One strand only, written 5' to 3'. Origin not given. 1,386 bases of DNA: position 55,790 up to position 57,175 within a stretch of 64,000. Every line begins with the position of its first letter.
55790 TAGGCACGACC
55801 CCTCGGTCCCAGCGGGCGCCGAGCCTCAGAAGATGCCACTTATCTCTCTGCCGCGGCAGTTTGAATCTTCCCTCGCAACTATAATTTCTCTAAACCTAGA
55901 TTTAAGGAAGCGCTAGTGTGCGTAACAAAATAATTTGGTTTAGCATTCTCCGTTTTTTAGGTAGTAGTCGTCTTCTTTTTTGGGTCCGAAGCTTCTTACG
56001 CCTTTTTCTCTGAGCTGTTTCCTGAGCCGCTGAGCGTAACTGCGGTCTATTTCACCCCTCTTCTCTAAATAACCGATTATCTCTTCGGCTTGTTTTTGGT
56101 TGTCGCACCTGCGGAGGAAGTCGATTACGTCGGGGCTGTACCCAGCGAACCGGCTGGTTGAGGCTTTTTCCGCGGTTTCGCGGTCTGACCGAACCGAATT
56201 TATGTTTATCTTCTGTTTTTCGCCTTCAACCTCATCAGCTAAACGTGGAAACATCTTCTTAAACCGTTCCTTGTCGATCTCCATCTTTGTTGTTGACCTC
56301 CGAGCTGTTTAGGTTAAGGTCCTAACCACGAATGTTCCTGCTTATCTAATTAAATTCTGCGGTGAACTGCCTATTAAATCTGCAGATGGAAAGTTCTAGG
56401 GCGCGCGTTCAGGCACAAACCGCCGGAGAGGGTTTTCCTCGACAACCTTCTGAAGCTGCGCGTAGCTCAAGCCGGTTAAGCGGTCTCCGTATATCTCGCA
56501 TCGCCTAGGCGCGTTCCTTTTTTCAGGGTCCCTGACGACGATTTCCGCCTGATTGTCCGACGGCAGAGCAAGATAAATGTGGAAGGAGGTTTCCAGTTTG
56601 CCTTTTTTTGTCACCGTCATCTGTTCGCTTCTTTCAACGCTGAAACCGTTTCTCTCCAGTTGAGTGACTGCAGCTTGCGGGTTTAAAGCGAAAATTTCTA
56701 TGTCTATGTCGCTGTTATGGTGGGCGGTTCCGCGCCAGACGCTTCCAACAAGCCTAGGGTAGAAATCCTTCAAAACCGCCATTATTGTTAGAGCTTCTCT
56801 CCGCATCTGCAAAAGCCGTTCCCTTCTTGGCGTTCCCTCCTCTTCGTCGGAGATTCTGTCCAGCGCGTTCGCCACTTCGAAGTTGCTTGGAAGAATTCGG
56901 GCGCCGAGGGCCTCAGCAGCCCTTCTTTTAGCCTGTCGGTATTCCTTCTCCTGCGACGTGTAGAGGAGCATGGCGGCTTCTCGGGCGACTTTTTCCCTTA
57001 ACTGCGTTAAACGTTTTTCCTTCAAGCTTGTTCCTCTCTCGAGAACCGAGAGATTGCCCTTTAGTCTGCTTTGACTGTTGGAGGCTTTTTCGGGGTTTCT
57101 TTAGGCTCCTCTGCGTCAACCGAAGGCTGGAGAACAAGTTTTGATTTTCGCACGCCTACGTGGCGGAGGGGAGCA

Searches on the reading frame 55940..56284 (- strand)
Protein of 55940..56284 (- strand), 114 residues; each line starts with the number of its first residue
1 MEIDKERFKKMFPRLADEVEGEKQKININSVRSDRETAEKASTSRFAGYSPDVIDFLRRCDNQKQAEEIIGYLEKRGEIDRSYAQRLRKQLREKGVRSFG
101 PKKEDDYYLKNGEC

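Call 103: search_protein_families(library=pfam, proteins=[window:55940-56284:-], max_evalue=1)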
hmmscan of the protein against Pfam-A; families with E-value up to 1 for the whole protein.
window:55940-56284:- (114 aa): 3 families
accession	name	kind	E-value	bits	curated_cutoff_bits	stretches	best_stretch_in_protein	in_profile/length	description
PF09868.14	DUF2095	-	1.1e-28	100.2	25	1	2-112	14-127/129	Uncharacterized protein conserved in archaea (DUF2095)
PF00611.28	FCH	-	0.00062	20.5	27.8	1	63-90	13-40/78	Fes/CIP4, and EFC/F-BAR homology domain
PF18093.7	Trm5_N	-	0.12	12.6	22.7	0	79-96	4-21/47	tRNA methyltransferase 5 N-terminal domain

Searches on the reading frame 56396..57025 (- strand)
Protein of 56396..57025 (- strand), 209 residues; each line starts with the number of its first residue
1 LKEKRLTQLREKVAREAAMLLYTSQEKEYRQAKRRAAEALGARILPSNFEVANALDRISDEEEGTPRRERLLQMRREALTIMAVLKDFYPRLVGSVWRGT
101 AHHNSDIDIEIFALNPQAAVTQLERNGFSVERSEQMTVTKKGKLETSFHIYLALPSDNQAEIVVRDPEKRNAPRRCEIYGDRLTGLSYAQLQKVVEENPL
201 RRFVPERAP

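Call 103: search_protein_families(library=pfam, proteins=[window:56396-57025:-], max_evalue=1)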
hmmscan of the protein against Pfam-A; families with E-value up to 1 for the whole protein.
window:56396-57025:- (209 aa): 5 families
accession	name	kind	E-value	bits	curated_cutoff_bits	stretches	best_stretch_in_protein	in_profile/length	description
PF14091.12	DUF4269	-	0.0004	21.1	28.9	1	78-130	5-62/151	Domain of unknown function (DUF4269)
PF01909.29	NTP_transf_2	-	0.00053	20.8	21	1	92-117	19-46/93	Nucleotidyltransferase domain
PF18765.7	Polbeta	-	0.0043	17.6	26.9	1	94-116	20-42/93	Polymerase beta, Nucleotidyltransferase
PF04229.20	GrpB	-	0.056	14.1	25.5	1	105-166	46-115/159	GrpB protein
PF03013.19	Pyr_excise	-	0.063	14.1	23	0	68-92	17-36/81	Pyrimidine dimer DNA glycosylase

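Call 104: search_solved_structures(query=window:56396-57025:-, max_evalue=1)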
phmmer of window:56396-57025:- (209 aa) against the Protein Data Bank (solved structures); distinct sequences matched with E-value up to 1: 2.
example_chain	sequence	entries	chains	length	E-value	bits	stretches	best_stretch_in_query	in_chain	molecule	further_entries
5yep_A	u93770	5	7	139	0.23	14.3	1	83-116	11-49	Toxin-antitoxin system antidote Mnt family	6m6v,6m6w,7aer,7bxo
3ef8_A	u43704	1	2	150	0.61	12.9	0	93-113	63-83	Putative Scyalone Dehydratase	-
